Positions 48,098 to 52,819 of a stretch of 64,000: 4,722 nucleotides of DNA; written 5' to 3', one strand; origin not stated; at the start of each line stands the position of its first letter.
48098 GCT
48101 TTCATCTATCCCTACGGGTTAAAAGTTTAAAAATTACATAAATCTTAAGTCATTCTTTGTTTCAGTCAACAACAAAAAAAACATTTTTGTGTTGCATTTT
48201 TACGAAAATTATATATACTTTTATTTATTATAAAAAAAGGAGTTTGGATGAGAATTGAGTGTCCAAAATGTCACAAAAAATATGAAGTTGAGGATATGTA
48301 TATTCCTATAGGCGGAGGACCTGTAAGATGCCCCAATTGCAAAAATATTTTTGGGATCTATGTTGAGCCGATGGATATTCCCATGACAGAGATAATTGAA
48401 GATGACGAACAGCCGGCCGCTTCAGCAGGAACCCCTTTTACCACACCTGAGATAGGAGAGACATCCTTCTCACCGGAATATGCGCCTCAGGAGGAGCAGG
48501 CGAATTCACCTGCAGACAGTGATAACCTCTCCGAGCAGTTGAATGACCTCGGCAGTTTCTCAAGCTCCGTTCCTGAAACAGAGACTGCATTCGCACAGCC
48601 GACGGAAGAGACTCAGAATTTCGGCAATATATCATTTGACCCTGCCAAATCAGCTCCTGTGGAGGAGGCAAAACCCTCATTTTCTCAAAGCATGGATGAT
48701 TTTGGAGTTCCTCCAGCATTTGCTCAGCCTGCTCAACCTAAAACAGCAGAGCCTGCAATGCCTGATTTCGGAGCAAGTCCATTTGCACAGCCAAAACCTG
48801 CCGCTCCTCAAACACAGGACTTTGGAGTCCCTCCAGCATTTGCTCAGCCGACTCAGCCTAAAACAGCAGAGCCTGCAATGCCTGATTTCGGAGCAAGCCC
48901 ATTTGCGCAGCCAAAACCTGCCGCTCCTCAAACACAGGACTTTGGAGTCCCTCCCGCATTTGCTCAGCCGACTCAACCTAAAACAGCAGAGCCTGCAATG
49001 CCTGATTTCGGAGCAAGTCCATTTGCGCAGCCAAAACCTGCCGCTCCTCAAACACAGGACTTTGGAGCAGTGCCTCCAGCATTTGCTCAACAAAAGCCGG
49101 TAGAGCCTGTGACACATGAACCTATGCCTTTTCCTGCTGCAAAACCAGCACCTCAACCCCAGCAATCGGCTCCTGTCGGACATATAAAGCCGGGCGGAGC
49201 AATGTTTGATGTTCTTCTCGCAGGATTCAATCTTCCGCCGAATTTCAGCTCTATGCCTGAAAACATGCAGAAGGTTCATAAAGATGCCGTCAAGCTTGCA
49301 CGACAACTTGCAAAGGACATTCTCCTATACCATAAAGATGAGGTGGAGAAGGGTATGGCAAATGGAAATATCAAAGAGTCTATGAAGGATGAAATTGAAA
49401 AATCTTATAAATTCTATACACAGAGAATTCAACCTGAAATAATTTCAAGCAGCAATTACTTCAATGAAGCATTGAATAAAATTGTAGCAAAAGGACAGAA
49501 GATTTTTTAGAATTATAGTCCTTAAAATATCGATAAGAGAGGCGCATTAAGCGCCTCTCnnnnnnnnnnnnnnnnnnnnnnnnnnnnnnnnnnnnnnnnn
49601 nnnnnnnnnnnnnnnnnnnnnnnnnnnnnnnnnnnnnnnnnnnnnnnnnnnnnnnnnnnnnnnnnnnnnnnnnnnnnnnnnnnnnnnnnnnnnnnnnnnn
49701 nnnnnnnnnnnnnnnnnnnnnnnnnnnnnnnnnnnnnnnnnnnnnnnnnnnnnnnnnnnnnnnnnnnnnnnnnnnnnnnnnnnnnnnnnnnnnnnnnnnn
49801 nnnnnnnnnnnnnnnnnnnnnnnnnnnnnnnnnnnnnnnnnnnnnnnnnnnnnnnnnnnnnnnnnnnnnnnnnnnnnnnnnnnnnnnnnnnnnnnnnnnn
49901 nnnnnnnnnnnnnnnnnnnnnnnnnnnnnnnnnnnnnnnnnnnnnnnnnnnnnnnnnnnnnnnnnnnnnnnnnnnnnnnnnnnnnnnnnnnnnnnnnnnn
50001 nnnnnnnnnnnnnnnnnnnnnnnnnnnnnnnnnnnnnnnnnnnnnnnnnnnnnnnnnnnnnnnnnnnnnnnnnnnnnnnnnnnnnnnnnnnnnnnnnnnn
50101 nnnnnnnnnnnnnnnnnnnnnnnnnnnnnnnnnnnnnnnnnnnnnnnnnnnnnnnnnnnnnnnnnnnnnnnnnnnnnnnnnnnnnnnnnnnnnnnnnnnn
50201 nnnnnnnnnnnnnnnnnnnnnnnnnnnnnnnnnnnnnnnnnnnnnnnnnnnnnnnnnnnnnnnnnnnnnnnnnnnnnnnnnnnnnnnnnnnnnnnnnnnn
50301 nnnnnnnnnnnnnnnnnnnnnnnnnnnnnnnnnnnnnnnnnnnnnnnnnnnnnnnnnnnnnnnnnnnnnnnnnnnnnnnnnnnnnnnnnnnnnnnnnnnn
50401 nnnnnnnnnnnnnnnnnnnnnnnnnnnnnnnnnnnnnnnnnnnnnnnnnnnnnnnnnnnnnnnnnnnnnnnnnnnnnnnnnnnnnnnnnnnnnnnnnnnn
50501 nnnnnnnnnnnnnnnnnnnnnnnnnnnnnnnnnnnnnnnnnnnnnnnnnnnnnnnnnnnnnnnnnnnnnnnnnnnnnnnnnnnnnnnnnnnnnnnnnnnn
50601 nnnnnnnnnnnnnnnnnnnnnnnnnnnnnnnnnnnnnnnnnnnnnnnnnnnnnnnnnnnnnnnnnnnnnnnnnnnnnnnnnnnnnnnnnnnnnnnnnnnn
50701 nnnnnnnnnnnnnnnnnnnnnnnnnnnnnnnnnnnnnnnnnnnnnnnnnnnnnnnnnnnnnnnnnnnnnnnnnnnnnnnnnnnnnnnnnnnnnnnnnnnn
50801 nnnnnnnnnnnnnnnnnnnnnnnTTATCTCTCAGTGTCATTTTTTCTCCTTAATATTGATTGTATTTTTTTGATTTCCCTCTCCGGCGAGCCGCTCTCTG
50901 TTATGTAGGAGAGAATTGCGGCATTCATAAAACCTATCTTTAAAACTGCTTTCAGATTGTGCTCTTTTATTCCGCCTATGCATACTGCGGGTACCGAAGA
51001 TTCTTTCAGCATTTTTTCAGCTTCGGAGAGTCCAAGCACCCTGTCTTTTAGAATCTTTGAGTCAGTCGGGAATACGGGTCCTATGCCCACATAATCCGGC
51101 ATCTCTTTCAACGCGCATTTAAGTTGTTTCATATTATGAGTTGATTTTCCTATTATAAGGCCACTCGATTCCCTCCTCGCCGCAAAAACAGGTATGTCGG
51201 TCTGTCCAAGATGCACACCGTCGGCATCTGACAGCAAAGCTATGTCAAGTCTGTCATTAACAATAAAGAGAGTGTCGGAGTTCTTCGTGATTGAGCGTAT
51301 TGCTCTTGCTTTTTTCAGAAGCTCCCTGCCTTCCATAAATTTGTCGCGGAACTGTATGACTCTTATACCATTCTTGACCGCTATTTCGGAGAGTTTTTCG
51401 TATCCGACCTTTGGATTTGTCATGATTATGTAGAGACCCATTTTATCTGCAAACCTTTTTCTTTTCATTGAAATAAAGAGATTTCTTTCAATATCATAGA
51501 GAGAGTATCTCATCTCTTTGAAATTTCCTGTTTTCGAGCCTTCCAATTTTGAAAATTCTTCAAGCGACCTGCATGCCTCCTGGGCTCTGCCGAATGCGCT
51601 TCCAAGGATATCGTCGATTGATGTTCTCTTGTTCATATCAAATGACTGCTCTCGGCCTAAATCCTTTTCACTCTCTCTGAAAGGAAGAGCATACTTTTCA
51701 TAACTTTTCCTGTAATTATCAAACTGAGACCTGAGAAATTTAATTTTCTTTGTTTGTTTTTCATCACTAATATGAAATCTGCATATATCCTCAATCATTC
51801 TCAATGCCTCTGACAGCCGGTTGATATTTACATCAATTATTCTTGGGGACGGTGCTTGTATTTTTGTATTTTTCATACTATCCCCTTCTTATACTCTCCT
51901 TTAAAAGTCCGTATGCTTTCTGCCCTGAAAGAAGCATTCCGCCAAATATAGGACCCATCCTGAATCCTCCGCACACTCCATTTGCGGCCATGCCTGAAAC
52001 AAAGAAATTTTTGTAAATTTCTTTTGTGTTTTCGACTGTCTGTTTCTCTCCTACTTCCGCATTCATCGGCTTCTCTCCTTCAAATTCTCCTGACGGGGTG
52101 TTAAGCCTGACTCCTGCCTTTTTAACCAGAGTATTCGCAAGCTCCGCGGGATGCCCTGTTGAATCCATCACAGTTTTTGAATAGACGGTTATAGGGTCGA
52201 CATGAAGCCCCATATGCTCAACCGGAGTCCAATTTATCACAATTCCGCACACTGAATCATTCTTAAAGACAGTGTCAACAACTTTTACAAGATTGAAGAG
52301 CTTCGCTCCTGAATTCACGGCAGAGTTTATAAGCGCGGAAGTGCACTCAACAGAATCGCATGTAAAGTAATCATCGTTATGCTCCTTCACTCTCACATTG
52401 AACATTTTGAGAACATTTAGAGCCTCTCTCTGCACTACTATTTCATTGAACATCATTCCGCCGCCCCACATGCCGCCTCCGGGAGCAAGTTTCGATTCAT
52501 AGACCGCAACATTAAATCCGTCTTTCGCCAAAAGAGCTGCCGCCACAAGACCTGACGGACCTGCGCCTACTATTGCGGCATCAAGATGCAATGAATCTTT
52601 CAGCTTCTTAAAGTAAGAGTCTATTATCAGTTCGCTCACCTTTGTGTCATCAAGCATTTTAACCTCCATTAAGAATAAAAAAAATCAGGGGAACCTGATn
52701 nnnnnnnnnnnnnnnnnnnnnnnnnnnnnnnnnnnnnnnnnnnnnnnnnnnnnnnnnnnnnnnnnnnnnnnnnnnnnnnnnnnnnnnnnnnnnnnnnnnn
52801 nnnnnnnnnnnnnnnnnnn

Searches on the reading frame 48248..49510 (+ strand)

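Call 27: search_protein_families(library=pfam, proteins=[window:48248-49510:+], max_evalue=0.0001)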
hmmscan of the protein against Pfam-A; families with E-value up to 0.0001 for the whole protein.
window:48248-49510:+ (420 aa): 2 families
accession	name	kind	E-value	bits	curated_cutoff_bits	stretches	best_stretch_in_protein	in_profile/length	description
PF13717.11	Zn_ribbon_4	-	2.6e-12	46.9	30.3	1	1-35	1-35/36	zinc-ribbon domain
PF13719.11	Zn_ribbon_5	-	1.5e-05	25.1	29.3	1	1-35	1-35/37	zinc-ribbon domain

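Call 35: search_protein_families(library=ncbifam, proteins=[window:48248-49510:+], max_evalue=0.0001)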
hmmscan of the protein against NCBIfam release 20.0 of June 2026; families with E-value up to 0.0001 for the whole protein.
window:48248-49510:+ (420 aa): 1 family
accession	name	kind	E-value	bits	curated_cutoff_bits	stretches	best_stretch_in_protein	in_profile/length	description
TIGR02098.1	MJ0042_CXXC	domain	6.7e-10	38.5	20.9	1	1-35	1-35/38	MJ0042-type zinc finger domain-containing protein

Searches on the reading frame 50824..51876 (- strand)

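Call 35: search_protein_families(library=ncbifam, proteins=[window:50824-51876:-], max_evalue=0.0001)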
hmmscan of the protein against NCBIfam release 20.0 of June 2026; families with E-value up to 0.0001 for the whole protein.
window:50824-51876:- (350 aa): 12 families
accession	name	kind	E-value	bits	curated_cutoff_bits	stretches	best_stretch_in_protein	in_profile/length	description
NF002727.0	PRK02615.1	equivalog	2.1e-88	296.4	335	1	10-345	14-347/349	thiamine phosphate synthase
TIGR00693.1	thiE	equivalog_domain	5.6e-48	162.8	145.1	1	148-337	2-196/197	thiamine phosphate synthase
NF005819.0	PRK07695.1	equivalog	3.1e-28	98.9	251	1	151-346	6-201/205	thiazole tautomerase TenI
NF000736.0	PRK00043.2-3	equivalog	1.3e-27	96.6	227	1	149-342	6-205/207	thiamine phosphate synthase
NF000734.0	PRK00043.1-5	equivalog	1.1e-26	93.7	252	1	164-337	17-192/201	thiamine phosphate synthase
NF002904.0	PRK03512.1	equivalog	4.7e-25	88.3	231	1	162-337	24-201/211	thiamine phosphate synthase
NF007070.0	PRK09517.1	equivalog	3.2e-23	81.9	761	1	161-344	23-216/755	multifunctional thiamine-phosphate pyrophosphorylase/synthase/phosphomethylpyrimidine kinase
NF000740.0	PRK00043.3-4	equivalog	6.4e-22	78.1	202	1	161-339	23-211/218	thiamine phosphate synthase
NF008933.0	PRK12290.1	equivalog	2.6e-19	69.4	516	1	166-342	226-412/438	thiamine phosphate synthase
NF006530.0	PRK08999.1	equivalog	5e-19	68.5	245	1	164-317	152-304/315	Nudix family hydrolase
NF000741.0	PRK00043.3-5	equivalog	8.4e-17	61.6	350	1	166-338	28-210/217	thiamine phosphate synthase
NF000738.0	PRK00043.3-1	equivalog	1.4e-10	41.2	445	1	165-333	28-206/221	thiamine phosphate synthase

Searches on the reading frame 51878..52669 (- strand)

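Call 35: search_protein_families(library=ncbifam, proteins=[window:51878-52669:-], max_evalue=0.0001)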
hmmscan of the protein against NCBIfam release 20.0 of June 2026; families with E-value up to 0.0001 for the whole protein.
window:51878-52669:- (263 aa): 26 families (the best 25 are shown)
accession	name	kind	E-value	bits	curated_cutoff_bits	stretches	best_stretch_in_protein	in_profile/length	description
TIGR00292.1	TIGR00292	equivalog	4.3e-84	281.7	148.3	1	8-258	1-251/254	sulfide-dependent adenosine diphosphate thiazole synthase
NF009409.0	PRK12770.1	subfamily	3.2e-09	36.3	343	1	28-74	18-63/360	putative glutamate synthase subunit beta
NF041080.1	DGGGPL_reductase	equivalog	5.6e-09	35.4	580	0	100-184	88-166/447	digeranylgeranylglycerophospholipid reductase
TIGR01316.1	gltA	equivalog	3.4e-08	32.7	471.75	1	22-94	127-200/449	NADPH-dependent glutamate synthase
NF010590.0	PRK13984.1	equivalog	3.8e-08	31.9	946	1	29-71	289-331/611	putative oxidoreductase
NF009454.0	PRK12814.1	equivalog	5.8e-07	28.3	916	1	18-70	183-235/657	putative NADPH-dependent glutamate synthase small subunit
NF009414.0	PRK12778.1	equivalog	8.9e-07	27.5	1103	1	22-89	425-494/752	bifunctional dihydroorotate dehydrogenase B NAD binding subunit/NADPH-dependent glutamate synthase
TIGR02032.1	GG-red-SF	subfamily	9.1e-07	28.9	158.8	1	30-92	2-63/297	geranylgeranyl reductase family protein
NF009410.0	PRK12771.1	subfamily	1.8e-06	26.8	516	1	32-70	142-180/566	NAD(P)-binding protein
NF005560.0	PRK07233.1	equivalog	2.6e-06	26.5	252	1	31-65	3-37/435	hypothetical protein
NF004829.0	PRK06183.1-3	subfamily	5.9e-06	25.3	390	1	26-59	6-39/520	bifunctional 3-(3-hydroxy-phenyl)propionate/3-hydroxycinnamic acid hydroxylase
TIGR02733.1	desat_CrtD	equivalog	6.4e-06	25.1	549.7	1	32-65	5-38/492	C-3',4' desaturase CrtD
TIGR03315.1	Se_ygfK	equivalog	7e-06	23.7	835.3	1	28-65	537-574/1012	putative selenate reductase subunit YgfK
NF005545.0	PRK07208.1-1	equivalog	8.1e-06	24.5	451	1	25-66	4-45/504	hypothetical protein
TIGR01317.1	GOGAT_sm_gam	subfamily_domain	1e-05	24.6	447.7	1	31-80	146-197/485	glutamate synthase small subunit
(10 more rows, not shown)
